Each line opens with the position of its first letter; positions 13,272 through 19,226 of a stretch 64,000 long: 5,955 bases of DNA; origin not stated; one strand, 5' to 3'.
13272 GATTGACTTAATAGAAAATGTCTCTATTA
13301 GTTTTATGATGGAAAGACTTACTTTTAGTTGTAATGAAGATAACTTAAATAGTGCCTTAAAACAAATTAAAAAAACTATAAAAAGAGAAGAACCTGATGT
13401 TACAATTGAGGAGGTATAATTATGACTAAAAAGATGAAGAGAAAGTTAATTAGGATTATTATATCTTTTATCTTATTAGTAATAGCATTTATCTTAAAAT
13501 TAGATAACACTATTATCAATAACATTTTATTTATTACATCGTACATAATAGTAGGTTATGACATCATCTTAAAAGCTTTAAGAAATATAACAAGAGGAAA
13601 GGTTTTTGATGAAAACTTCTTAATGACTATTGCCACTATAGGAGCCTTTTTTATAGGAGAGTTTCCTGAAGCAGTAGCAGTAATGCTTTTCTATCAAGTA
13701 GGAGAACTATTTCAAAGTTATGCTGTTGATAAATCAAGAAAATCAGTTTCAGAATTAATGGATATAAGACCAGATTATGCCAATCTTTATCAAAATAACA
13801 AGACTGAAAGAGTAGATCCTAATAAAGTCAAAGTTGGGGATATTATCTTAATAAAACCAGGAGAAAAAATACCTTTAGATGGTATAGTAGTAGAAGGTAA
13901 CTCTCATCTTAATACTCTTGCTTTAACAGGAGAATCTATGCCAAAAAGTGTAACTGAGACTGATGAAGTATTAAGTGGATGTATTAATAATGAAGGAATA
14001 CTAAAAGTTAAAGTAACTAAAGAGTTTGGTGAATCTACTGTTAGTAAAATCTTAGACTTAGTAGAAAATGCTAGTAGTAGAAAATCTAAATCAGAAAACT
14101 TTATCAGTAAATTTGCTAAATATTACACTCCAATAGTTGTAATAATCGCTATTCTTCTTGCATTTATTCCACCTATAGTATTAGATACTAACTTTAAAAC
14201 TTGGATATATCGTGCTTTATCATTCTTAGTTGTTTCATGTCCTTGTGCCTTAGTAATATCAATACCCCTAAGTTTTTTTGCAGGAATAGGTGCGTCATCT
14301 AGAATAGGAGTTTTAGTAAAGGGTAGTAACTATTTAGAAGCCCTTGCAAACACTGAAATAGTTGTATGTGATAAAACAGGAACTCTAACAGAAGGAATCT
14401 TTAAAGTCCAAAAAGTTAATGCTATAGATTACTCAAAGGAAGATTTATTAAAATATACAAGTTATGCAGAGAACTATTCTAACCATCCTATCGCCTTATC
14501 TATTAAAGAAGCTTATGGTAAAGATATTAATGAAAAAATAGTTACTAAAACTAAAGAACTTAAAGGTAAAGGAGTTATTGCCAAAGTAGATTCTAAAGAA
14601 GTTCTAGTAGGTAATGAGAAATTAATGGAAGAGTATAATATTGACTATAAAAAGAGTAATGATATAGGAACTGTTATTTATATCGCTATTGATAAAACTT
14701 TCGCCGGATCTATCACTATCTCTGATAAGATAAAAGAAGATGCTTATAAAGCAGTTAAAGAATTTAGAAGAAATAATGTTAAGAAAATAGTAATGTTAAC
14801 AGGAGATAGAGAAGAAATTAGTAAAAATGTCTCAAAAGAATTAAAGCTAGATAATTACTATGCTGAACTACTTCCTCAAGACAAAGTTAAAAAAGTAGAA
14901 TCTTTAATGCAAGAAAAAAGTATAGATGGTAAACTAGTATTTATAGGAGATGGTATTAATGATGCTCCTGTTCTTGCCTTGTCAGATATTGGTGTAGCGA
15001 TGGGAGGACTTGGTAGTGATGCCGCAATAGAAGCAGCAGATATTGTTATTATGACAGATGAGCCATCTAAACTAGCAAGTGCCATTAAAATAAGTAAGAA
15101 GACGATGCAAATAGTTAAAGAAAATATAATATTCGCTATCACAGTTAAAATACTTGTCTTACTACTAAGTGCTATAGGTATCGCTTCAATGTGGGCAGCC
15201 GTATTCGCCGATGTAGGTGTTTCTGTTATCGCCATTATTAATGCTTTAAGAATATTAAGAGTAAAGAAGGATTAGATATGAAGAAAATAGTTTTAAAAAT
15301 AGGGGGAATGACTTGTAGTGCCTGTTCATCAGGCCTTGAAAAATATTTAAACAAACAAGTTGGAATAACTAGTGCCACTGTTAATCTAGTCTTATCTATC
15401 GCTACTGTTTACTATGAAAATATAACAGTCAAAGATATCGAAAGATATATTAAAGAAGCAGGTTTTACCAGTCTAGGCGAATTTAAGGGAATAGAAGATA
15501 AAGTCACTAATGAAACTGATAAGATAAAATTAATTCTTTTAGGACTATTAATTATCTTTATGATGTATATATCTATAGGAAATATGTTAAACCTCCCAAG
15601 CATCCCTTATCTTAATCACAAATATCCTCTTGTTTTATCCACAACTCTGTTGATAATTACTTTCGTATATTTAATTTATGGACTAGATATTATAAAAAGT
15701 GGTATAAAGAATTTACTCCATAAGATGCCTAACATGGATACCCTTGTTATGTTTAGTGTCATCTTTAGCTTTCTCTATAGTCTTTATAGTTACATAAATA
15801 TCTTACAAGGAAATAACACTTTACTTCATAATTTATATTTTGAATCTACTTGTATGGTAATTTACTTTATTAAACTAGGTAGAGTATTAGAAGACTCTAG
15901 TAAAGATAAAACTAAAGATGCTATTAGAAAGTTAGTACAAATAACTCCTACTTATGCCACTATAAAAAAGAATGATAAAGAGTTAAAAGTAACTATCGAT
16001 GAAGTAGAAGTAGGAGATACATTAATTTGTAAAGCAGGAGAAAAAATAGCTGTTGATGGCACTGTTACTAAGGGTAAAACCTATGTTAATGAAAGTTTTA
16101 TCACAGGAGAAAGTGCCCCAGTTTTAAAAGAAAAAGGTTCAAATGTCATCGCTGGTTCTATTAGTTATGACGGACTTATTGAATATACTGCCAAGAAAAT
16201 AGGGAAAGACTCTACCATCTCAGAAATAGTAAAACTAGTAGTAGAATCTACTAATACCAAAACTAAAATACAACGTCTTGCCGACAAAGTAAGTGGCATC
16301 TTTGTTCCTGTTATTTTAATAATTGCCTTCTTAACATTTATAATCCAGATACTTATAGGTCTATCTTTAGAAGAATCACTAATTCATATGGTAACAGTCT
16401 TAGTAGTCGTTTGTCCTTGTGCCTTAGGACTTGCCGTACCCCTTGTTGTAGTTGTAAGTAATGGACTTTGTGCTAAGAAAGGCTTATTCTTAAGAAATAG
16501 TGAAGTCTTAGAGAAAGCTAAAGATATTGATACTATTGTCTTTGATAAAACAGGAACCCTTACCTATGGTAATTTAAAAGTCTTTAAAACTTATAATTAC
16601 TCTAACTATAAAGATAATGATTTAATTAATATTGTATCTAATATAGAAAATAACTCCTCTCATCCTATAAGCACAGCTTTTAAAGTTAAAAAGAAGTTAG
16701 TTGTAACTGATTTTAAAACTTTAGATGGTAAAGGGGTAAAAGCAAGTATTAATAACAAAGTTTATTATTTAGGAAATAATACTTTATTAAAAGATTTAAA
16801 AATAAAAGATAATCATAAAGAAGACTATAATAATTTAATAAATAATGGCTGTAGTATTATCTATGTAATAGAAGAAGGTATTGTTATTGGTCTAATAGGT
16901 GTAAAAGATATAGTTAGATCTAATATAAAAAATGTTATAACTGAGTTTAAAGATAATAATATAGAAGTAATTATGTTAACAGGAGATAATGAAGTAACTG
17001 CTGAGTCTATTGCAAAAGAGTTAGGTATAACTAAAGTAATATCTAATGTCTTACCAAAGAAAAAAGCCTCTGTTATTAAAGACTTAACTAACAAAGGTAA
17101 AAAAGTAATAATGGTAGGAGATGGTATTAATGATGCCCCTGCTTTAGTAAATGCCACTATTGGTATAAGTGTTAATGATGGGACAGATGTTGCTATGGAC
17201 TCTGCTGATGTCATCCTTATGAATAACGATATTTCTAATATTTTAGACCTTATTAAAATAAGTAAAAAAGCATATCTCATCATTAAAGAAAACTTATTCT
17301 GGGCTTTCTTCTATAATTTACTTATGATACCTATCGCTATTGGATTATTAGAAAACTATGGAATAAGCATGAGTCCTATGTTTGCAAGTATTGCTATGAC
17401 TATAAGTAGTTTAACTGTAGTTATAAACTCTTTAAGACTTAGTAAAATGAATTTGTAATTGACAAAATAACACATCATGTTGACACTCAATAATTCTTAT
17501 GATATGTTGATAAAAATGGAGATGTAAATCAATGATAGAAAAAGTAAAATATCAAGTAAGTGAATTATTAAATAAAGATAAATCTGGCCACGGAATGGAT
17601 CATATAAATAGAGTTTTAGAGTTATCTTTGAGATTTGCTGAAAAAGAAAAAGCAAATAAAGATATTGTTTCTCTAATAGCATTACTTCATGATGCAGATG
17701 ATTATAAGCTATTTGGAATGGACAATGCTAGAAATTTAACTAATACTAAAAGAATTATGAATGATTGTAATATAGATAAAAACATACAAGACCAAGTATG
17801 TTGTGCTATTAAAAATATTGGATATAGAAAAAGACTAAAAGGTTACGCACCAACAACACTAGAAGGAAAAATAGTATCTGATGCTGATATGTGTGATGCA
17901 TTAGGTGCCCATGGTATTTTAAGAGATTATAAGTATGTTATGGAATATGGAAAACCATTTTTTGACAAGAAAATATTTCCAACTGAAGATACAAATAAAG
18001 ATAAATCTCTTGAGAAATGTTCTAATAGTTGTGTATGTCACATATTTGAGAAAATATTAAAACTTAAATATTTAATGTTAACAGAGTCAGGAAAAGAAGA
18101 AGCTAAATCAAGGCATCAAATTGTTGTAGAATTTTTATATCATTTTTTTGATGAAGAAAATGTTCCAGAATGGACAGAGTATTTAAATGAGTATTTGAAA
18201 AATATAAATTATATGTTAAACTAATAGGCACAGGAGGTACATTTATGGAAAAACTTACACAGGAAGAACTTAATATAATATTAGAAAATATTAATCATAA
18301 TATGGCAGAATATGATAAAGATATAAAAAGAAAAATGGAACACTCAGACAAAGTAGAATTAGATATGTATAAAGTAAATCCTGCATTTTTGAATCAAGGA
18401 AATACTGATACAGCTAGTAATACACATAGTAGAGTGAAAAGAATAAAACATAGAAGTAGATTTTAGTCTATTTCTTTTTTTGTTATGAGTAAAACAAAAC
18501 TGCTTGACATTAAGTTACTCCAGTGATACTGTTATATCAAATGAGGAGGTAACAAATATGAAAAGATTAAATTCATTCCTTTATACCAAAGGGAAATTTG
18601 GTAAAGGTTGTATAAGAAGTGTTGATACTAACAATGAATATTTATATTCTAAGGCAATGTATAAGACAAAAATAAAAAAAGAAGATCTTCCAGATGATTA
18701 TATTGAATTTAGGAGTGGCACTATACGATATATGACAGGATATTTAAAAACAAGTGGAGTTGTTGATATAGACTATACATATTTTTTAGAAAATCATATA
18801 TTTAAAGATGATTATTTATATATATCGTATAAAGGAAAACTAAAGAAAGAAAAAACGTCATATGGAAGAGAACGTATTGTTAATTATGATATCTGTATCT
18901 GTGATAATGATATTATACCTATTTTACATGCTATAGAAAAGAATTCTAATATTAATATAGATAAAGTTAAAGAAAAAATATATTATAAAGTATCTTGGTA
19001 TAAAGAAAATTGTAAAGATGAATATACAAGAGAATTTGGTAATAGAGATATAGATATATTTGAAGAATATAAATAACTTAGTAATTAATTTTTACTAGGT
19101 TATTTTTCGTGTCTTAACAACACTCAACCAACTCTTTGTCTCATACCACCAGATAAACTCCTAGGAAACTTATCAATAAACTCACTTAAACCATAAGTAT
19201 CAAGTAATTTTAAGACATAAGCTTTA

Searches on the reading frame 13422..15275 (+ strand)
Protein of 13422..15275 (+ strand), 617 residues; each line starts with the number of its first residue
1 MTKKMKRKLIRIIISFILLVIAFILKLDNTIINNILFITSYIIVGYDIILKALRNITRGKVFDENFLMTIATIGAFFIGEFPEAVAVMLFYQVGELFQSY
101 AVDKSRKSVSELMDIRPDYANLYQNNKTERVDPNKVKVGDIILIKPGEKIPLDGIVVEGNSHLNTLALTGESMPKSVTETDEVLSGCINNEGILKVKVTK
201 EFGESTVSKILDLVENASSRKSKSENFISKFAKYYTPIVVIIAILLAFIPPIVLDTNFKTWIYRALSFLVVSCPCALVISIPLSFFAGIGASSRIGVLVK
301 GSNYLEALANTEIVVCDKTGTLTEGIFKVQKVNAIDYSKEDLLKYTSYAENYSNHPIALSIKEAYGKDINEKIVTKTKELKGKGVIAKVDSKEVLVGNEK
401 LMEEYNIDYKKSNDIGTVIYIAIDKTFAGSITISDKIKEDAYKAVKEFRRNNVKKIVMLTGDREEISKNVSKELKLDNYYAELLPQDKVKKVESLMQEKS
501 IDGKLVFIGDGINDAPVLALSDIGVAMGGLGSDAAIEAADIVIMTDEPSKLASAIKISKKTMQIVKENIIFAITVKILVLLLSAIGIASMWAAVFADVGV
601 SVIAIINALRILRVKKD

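Call 11: search_protein_families(library=pfam, proteins=[window:13422-15275:+])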
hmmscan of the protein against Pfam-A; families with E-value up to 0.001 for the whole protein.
window:13422-15275:+ (617 aa): 3 families
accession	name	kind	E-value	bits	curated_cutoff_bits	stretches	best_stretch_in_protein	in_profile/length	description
PF00122.25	E1-E2_ATPase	-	2.3e-52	177.6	28.1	1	116-292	3-178/181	E1-E2 ATPase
PF00702.32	Hydrolase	-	7.4e-22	79.1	26.4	1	313-519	3-188/191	haloacid dehalogenase-like hydrolase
PF08282.18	Hydrolase_3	-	3.3e-05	24.2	20.9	1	365-547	107-247/255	haloacid dehalogenase-like hydrolase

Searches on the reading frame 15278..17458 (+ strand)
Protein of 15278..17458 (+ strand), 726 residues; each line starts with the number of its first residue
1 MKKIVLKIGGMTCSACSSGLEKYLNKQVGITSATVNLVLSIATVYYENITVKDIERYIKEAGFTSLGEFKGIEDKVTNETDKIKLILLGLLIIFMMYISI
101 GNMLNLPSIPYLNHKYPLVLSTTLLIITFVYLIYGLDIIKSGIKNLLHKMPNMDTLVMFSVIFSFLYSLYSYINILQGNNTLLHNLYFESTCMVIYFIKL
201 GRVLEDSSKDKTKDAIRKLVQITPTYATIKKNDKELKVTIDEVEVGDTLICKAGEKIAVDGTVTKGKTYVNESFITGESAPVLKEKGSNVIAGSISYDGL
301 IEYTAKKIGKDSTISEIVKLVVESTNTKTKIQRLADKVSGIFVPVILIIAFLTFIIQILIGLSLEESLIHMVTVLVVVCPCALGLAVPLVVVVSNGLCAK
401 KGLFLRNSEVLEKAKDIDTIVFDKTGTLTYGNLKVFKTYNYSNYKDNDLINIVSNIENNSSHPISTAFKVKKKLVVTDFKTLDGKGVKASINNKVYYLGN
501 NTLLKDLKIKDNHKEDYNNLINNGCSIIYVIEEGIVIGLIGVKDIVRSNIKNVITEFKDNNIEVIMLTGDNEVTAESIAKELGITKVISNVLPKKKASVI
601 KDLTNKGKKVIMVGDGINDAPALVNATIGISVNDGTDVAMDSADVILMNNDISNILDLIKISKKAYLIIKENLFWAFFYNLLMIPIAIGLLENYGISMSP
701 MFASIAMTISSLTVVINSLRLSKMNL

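Call 11: search_protein_families(library=pfam, proteins=[window:15278-17458:+])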
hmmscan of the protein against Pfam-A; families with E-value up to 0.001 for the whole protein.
window:15278-17458:+ (726 aa): 3 families
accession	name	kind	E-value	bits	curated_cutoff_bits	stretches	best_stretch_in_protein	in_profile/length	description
PF00122.25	E1-E2_ATPase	-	8e-52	175.8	28.1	1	222-401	2-181/181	E1-E2 ATPase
PF00702.32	Hydrolase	-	1.5e-29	104.2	26.4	1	417-626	1-190/191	haloacid dehalogenase-like hydrolase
PF00403.32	HMA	-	8.6e-07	29.7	24.8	1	5-63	1-61/62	Heavy-metal-associated domain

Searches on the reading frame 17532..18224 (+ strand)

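Call 10: search_protein_families(library=pfam, proteins=[window:17532-18224:+])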
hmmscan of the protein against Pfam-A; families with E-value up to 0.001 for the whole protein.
window:17532-18224:+ (230 aa): 1 family
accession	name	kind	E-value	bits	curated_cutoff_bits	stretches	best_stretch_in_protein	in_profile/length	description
PF01966.28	HD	-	1.1e-06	29.3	22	1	23-123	3-115/116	HD domain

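Call 81: search_protein_families(library=padloc, proteins=[window:17532-18224:+])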
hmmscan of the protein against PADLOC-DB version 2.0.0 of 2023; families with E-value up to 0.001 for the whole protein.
window:17532-18224:+ (230 aa): 0 families

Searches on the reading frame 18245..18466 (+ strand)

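Call 10: search_protein_families(library=pfam, proteins=[window:18245-18466:+])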
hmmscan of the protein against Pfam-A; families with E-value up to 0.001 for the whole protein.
window:18245-18466:+ (73 aa): 0 families

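Call 58: search_protein_families(library=pfam, max_evalue=1, proteins=[window:18245-18466:+])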
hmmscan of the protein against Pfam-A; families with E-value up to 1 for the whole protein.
window:18245-18466:+ (73 aa): 1 family
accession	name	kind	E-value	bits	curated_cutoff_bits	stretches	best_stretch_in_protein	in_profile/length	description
PF11169.13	DUF2956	-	0.088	13.4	25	1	5-59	21-75/102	Protein of unknown function (DUF2956)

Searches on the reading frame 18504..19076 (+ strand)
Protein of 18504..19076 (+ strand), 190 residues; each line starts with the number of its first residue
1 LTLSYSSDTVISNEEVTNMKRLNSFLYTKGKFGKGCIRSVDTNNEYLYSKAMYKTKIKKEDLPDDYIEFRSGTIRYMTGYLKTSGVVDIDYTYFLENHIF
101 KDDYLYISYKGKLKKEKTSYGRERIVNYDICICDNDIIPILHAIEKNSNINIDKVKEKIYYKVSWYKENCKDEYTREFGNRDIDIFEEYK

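Call 10: search_protein_families(library=pfam, proteins=[window:18504-19076:+])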
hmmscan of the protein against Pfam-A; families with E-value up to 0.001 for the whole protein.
window:18504-19076:+ (190 aa): 0 families

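Call 58: search_protein_families(library=pfam, max_evalue=1, proteins=[window:18504-19076:+])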
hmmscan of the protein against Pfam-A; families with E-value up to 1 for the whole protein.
window:18504-19076:+ (190 aa): 1 family
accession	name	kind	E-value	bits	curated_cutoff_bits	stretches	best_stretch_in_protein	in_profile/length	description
PF14311.12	DUF4379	-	0.14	12.8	24.5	1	145-181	8-44/56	Probable Treble clef zinc finger domain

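Call 81: search_protein_families(library=padloc, proteins=[window:18504-19076:+])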
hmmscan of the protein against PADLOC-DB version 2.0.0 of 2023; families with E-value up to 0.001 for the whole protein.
window:18504-19076:+ (190 aa): 0 families
